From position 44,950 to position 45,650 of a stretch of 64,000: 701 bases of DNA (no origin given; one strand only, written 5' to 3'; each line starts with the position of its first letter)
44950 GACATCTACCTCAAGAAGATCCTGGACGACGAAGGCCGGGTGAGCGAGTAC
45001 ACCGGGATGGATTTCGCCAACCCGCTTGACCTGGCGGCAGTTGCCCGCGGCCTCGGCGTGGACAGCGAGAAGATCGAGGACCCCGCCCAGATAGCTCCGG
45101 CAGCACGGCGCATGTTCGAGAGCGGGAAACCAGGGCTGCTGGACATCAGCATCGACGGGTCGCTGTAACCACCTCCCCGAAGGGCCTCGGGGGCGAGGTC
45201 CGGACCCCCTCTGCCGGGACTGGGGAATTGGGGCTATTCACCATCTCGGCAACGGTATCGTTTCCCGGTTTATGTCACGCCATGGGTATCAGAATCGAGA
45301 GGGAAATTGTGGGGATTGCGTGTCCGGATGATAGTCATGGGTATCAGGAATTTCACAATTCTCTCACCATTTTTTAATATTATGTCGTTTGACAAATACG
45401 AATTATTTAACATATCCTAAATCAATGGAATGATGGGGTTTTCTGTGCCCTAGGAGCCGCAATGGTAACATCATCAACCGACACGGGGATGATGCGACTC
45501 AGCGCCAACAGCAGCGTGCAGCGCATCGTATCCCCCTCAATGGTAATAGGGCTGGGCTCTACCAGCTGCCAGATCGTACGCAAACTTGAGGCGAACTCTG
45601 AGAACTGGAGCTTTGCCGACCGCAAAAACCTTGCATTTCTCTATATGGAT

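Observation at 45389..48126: Self-contained two-gene operon: degenerate tubulin/FtsZ-superfamily protein plus 515-aa unknown partner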

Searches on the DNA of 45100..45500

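Call 81: search_rna_families(source=window, start=45100, end=45500, threshold=evalue, max_evalue=1)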
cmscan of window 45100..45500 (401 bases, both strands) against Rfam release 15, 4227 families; matches with E-value up to 1: 0.
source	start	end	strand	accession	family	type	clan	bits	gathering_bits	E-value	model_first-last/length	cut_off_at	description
